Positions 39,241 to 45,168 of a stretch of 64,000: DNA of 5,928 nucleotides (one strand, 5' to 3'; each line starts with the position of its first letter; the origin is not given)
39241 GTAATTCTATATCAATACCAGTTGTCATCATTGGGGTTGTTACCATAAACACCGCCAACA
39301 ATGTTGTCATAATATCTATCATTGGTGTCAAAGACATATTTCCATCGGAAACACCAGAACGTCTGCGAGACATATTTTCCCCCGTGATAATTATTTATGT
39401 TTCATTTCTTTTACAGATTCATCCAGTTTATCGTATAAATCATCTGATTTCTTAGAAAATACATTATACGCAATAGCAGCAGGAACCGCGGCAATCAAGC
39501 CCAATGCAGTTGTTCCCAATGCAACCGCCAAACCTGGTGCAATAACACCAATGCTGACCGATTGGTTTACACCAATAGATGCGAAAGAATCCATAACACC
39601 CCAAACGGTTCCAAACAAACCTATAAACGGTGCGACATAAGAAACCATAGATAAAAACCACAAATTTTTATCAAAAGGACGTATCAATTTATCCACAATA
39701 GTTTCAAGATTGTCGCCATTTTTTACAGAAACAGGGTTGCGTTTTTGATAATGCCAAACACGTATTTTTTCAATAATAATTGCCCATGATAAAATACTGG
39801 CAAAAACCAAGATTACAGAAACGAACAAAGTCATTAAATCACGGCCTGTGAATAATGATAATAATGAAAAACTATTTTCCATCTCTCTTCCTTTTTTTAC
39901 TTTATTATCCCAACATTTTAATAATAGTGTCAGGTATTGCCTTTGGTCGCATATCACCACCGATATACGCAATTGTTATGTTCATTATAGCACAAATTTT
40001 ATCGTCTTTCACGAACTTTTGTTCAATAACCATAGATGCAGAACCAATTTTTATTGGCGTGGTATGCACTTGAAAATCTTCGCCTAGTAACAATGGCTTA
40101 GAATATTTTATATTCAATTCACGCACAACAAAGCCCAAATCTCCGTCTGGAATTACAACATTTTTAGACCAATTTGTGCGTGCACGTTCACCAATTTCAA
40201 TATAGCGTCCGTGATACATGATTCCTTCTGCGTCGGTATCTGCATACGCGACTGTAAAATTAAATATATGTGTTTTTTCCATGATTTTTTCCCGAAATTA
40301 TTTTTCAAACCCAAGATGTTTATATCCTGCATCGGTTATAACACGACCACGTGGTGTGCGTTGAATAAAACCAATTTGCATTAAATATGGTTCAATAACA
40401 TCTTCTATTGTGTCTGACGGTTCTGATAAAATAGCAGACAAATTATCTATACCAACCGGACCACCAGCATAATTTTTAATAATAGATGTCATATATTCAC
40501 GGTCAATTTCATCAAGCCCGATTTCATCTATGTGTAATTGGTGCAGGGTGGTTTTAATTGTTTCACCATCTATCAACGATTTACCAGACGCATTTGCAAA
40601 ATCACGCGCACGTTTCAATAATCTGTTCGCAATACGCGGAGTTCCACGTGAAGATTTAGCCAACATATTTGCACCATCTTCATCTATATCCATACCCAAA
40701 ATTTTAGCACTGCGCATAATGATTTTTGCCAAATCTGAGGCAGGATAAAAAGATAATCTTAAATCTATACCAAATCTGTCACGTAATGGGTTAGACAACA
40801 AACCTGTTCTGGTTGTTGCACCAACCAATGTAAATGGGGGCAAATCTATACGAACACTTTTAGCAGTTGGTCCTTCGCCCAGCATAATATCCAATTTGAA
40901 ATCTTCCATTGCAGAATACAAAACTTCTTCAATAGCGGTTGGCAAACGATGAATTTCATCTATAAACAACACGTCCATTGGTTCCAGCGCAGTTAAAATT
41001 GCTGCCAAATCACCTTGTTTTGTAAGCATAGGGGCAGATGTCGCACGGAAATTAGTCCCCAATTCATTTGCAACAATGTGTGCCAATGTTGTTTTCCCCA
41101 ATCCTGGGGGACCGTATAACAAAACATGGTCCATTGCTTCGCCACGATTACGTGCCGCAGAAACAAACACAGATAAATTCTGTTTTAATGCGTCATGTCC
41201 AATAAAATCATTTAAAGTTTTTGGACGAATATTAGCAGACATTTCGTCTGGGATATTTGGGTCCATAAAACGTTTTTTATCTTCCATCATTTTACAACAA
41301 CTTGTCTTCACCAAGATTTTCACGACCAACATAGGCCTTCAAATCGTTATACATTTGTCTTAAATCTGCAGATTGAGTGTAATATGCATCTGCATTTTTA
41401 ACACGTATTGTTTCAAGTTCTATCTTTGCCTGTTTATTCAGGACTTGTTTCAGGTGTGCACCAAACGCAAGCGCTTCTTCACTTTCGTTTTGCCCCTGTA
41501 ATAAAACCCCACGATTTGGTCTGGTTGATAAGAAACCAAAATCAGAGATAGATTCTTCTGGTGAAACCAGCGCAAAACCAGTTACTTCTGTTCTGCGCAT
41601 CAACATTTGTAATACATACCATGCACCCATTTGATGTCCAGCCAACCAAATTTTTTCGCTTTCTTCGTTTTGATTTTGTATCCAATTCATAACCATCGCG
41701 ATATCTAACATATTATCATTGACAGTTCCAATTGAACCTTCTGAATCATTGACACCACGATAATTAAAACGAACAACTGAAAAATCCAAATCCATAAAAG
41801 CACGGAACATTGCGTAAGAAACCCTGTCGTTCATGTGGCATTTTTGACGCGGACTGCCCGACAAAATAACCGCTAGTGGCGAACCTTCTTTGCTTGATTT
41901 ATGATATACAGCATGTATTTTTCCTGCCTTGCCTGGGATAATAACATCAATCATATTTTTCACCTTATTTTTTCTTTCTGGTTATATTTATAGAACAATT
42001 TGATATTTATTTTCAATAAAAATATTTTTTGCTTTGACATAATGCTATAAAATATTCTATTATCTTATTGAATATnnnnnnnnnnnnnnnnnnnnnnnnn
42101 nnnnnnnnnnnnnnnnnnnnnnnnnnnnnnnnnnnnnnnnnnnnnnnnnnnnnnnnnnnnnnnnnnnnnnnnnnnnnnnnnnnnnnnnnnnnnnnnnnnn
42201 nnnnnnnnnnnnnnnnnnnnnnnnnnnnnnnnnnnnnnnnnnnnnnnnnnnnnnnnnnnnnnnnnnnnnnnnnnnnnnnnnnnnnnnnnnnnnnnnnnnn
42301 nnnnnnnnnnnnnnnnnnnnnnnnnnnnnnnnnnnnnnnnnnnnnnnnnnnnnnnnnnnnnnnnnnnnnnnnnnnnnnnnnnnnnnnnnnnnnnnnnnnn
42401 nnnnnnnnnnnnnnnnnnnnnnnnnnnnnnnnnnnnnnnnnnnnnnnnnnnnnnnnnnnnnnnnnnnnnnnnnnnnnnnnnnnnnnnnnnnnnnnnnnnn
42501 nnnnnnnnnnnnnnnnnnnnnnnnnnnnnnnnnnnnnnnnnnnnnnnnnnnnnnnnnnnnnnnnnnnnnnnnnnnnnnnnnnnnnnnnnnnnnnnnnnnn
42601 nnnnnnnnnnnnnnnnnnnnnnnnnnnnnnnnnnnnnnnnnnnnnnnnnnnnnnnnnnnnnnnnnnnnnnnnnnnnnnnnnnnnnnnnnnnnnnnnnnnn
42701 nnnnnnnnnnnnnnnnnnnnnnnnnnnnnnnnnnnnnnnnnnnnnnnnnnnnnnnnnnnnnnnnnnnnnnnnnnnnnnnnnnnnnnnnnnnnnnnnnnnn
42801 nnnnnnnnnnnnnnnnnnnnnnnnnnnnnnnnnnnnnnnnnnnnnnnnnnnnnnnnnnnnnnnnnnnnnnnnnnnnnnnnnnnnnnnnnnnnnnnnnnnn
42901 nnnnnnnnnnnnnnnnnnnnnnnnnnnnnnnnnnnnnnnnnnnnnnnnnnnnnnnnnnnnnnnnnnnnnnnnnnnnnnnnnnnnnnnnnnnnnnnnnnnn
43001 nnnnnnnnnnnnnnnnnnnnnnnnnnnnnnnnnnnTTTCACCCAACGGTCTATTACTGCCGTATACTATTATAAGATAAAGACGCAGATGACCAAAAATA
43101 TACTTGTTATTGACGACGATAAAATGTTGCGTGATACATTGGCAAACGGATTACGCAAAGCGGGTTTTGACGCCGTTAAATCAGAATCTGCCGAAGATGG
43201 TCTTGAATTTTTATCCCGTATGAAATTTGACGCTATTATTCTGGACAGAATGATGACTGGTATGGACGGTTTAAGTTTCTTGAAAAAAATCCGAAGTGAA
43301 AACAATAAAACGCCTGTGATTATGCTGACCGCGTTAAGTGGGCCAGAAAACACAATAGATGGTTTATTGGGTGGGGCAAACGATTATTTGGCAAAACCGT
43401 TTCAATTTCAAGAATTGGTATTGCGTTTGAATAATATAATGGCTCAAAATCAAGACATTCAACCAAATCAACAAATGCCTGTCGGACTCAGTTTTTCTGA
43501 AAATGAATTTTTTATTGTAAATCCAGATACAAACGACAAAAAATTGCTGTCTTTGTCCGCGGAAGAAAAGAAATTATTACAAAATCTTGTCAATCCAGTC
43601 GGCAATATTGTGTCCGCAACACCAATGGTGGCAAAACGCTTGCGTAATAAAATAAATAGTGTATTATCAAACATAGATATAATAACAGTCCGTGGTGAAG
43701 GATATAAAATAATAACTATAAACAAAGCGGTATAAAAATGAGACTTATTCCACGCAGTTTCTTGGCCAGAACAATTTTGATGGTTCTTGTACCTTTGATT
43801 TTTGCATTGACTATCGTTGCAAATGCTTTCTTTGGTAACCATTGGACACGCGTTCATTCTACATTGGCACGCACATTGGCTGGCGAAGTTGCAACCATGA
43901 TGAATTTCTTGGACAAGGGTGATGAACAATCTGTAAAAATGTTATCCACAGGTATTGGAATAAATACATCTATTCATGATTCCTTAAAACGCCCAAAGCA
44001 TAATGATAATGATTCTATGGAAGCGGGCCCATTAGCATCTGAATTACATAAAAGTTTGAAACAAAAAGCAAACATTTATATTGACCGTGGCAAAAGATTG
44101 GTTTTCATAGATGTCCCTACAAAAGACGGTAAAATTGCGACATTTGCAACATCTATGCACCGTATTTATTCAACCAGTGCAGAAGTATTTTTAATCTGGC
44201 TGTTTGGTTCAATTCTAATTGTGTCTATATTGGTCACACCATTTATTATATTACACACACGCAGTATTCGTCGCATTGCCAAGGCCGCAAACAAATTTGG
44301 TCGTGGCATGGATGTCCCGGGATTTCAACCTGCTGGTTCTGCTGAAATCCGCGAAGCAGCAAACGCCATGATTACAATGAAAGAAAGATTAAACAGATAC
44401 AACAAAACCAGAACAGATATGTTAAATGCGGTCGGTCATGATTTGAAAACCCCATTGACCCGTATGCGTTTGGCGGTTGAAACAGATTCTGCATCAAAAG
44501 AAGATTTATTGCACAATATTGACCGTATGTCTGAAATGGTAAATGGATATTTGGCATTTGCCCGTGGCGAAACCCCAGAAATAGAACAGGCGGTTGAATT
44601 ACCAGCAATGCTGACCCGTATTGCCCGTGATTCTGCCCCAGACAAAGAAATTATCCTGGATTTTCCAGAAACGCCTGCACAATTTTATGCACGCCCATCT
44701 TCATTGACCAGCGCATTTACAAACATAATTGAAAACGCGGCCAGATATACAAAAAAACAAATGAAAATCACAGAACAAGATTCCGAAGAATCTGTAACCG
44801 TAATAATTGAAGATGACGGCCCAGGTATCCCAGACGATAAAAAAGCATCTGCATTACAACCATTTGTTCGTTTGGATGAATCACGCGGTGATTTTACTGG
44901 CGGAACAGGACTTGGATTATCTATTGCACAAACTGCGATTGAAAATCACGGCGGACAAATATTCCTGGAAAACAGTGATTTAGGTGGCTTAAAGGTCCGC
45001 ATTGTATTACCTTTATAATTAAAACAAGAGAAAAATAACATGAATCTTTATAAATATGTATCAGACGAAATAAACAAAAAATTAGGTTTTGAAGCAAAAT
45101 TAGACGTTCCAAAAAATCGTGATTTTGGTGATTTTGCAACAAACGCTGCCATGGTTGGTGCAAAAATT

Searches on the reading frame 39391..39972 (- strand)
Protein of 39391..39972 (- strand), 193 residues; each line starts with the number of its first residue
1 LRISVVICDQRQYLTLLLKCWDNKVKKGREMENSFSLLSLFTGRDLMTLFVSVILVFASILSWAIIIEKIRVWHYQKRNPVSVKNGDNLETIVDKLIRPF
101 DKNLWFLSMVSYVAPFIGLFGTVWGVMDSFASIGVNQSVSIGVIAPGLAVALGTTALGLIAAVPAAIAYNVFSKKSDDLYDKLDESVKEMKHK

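Call 7: search_protein_families(library=ncbifam, proteins=[window:39391-39972:-])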
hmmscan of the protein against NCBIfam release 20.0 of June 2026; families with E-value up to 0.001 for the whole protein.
window:39391-39972:- (193 aa): 5 families
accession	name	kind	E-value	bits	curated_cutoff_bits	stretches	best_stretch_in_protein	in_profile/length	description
TIGR02796.1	tolQ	equivalog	3.5e-38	131.5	221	2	90-190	109-210/216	protein TolQ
TIGR02797.1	exbB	equivalog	1.2e-28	100.4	206.2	1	88-177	103-192/211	tonB-system energizer ExbB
NF008066.0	PRK10801.1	equivalog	2.2e-26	92.8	403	1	98-189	121-212/230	Tol-Pal system protein TolQ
NF007722.0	PRK10414.1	equivalog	8.4e-25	87.7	402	1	88-176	114-202/244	tol-pal system-associated acyl-CoA thioesterase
TIGR02805.1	exbB2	equivalog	3.4e-20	72.6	135.35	1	45-177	5-128/138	TonB-system energizer ExbB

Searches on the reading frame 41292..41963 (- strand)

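Call 7: search_protein_families(library=ncbifam, proteins=[window:41292-41963:-])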
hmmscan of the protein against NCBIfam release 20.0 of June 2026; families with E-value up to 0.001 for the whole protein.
window:41292-41963:- (223 aa): 4 families
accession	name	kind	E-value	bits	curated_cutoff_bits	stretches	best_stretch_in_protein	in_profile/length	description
NF058544.1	IVPilMotSglTMyx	equivalog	5e-12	46.1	300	1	8-138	13-140/210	type IV pili motility protein SglT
TIGR03100.1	hydr1_PEP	hypoth_equivalog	2.3e-08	33.7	168.45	1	14-135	12-132/274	hydrolase 1, exosortase A system-associated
NF047920.1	lactonase_UilS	equivalog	4.3e-08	33.2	400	1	42-129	34-124/285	UilS family quorum-quenching N-acyl-homoserine lactonase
TIGR03101.1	hydr2_PEP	hypoth_equivalog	0.00054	19.5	202.75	1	9-135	5-132/266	hydrolase 2, exosortase A system-associated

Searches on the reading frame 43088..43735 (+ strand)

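Call 57: search_protein_families(library=pfam, max_evalue=0.001, proteins=[window:43088-43735:+])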
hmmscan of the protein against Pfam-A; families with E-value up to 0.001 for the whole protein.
window:43088-43735:+ (215 aa): 2 families
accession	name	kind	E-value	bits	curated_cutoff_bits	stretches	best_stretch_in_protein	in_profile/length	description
PF00072.30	Response_reg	-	1.7e-27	96.3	30.2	1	5-114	1-110/111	Response regulator receiver domain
PF00486.34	Trans_reg_C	-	0.0007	20.1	26.2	0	183-207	51-76/77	Transcriptional regulatory protein, C terminal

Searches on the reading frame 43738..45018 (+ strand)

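Call 7: search_protein_families(library=ncbifam, proteins=[window:43738-45018:+])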
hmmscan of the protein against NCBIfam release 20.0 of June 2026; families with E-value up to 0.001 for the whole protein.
window:43738-45018:+ (426 aa): 78 families (the best 25 are shown)
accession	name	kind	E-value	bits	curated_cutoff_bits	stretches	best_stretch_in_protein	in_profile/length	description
NF007004.0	PRK09467.1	equivalog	1.5e-60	205.3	415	1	1-426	4-436/440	two-component system sensor histidine kinase EnvZ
NF007007.0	PRK09470.1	equivalog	6.7e-48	163.7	486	1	151-426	162-459/463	envelope stress sensor histidine kinase CpxA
NF007898.0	PRK10604.1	equivalog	5.2e-43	147.8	478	1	169-425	156-422/433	two-component system sensor histidine kinase RstB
NF045900.1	HisKinCpxALeg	equivalog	5.9e-35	120.9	800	1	155-426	162-451/451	two-component system sensor histidine kinase CpxA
TIGR02966.1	phoR_proteo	equivalog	1.4e-29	103.2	334.2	1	217-411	106-320/333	phosphate regulon sensor histidine kinase PhoR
NF033092.0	HK_WalK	equivalog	2e-28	99.4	725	1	220-425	367-593/594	cell wall metabolism sensor histidine kinase WalK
NF012163.2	BaeS_SmeS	equivalog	3.8e-28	98.6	500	1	153-425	166-457/457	sensor histidine kinase efflux regulator BaeS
NF008312.0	PRK11100.1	equivalog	2.9e-27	95.6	356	1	144-425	177-473/477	two-component system sensor histidine kinase CreC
NF007837.0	PRK10549.1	equivalog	3.3e-27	95.3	603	1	175-426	190-458/466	envelope stress sensor histidine kinase BaeS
NF046044.1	PnpS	equivalog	5.9e-26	91.4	400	1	217-425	162-390/390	two-component system histidine kinase PnpS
TIGR01386.1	cztS_silS_copS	subfamily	3.1e-24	85.8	292.55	1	145-413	161-446/457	heavy metal sensor histidine kinase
NF008025.0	PRK10755.1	equivalog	4.1e-23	81.6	314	1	201-425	119-355/362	two-component system sensor histidine kinase PmrB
NF008077.0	PRK10815.1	equivalog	4.5e-23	81.7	497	1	164-423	204-477/488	two-component system sensor histidine kinase PhoQ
NF006800.0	PRK09303.1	equivalog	1.1e-22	80.5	342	1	215-417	141-368/383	histidine kinase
NF033091.0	HK_VanS_ACDEFG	equivalog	2.2e-22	79.5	400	1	214-425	63-293/293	vancomycin resistance histidine kinase VanS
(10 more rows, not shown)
